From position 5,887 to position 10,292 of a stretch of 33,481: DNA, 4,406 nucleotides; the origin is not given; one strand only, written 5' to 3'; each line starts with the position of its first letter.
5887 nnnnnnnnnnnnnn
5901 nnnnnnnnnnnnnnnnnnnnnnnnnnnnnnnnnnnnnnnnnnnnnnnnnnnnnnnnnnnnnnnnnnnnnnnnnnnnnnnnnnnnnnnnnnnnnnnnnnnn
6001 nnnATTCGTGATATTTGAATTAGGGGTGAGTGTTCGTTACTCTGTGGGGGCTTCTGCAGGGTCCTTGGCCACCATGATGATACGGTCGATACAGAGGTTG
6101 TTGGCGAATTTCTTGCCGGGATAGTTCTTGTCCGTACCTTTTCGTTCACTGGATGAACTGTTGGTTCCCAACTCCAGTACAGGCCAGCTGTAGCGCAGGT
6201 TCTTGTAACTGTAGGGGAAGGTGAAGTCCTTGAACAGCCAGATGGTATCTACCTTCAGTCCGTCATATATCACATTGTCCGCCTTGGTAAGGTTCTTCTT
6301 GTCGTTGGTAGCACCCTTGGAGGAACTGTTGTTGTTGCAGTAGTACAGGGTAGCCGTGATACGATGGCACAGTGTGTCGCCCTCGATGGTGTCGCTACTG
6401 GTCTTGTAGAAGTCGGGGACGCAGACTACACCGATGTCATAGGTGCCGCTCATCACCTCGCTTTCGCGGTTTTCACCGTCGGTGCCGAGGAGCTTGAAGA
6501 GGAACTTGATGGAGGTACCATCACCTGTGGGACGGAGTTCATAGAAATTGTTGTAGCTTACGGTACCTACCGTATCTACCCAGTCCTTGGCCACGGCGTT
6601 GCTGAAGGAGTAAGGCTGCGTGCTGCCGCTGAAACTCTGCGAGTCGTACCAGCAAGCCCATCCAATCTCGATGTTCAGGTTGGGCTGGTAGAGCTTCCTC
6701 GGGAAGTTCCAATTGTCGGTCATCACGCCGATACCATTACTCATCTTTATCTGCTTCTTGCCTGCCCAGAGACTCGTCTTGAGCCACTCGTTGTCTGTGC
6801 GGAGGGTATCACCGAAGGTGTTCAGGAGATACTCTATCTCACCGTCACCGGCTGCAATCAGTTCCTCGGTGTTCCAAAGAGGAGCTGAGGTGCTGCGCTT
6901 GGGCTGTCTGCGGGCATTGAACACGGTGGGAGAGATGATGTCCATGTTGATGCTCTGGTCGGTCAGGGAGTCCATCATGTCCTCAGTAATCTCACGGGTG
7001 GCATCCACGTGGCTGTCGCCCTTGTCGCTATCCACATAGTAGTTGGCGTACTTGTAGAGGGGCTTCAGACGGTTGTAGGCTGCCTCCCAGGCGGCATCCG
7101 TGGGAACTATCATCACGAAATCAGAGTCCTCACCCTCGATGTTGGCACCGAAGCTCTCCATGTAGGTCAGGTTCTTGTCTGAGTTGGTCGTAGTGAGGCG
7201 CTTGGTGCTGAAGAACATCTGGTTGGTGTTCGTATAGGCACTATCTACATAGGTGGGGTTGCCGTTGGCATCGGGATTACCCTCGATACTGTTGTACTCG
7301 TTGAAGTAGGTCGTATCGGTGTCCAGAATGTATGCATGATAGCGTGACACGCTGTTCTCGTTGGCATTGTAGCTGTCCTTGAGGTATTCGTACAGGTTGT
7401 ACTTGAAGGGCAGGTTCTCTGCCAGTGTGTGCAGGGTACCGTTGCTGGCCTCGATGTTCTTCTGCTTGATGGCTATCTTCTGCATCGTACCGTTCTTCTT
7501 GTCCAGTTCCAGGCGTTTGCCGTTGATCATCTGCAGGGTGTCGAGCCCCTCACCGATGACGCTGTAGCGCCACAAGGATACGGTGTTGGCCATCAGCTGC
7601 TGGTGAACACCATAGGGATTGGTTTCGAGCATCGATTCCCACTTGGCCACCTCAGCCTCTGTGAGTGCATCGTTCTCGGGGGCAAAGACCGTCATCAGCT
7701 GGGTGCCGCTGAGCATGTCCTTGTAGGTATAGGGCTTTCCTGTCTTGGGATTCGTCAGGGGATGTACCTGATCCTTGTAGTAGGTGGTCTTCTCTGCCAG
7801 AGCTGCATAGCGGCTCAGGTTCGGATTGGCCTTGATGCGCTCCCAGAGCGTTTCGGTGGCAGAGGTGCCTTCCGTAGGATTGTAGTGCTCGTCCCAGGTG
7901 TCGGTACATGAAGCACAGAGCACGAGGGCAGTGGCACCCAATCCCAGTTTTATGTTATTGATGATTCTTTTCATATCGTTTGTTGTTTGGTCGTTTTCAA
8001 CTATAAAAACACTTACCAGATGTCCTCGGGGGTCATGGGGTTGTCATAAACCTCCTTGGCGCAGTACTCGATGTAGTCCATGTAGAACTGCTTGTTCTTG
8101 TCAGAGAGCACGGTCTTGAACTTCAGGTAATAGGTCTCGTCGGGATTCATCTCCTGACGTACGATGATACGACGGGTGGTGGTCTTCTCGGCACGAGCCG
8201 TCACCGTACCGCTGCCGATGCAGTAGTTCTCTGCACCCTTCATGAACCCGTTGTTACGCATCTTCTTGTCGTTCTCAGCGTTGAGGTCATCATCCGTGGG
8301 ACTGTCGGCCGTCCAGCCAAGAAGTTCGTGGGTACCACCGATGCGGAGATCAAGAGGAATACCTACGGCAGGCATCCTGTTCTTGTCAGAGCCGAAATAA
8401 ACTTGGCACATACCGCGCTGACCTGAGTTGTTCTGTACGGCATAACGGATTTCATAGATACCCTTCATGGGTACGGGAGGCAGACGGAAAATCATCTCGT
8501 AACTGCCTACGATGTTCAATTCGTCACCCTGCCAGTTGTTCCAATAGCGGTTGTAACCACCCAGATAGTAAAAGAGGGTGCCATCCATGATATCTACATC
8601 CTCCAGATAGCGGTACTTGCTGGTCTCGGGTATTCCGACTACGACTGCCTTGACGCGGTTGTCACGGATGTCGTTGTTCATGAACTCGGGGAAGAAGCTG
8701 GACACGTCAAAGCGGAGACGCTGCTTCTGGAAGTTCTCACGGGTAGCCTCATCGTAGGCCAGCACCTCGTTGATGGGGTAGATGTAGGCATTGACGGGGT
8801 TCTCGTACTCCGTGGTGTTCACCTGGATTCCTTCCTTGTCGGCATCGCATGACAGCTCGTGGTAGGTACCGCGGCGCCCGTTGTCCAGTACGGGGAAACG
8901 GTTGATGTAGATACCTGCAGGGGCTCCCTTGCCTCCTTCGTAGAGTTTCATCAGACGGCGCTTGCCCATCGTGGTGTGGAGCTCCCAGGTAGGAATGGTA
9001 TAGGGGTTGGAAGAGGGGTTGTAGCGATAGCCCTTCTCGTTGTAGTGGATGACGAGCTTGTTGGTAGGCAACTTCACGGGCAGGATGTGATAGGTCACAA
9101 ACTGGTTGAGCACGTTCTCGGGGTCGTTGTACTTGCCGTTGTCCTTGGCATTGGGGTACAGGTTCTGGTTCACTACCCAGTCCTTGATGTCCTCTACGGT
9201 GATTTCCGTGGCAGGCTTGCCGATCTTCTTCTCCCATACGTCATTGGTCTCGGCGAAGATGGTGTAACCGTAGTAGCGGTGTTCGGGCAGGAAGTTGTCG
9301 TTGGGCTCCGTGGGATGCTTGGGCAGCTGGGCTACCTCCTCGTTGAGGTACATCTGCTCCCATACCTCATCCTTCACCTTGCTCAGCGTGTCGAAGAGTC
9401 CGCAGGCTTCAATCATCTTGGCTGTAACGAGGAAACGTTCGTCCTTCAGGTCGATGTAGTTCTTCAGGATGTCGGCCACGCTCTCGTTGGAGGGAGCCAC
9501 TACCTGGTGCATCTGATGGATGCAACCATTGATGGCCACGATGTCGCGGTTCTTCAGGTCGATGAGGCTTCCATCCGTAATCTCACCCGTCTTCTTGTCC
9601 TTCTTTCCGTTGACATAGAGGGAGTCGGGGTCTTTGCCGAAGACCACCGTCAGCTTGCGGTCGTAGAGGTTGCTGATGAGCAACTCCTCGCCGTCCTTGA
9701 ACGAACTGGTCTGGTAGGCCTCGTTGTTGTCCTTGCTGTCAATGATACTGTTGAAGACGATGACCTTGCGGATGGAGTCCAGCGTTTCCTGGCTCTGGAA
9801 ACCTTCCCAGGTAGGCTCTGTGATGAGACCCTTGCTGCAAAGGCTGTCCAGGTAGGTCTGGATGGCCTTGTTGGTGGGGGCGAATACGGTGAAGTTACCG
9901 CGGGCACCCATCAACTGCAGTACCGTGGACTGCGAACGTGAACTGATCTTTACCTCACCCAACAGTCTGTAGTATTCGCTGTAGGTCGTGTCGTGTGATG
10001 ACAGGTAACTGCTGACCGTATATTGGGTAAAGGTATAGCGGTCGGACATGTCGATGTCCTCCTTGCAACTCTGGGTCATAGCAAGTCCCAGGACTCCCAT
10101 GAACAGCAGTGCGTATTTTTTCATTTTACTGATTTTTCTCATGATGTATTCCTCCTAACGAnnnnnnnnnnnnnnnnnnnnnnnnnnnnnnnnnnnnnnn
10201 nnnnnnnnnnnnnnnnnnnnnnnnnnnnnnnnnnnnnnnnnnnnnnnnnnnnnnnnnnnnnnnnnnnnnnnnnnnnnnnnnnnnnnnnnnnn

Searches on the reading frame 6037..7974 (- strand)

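Call 8: search_protein_families(library=pfam, proteins=[window:6037-7974:-])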
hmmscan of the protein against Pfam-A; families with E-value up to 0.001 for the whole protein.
window:6037-7974:- (645 aa): 1 family
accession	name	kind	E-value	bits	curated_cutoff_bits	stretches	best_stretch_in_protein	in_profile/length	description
PF02469.27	Fasciclin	-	2e-08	34.9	22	1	84-186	15-119/123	Fasciclin domain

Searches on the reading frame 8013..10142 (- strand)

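Call 8: search_protein_families(library=pfam, proteins=[window:8013-10142:-])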
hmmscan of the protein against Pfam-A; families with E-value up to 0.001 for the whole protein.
window:8013-10142:- (709 aa): 1 family
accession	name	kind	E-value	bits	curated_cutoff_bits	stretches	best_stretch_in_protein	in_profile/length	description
PF02469.27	Fasciclin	-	8.9e-07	29.6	22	1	74-217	15-123/123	Fasciclin domain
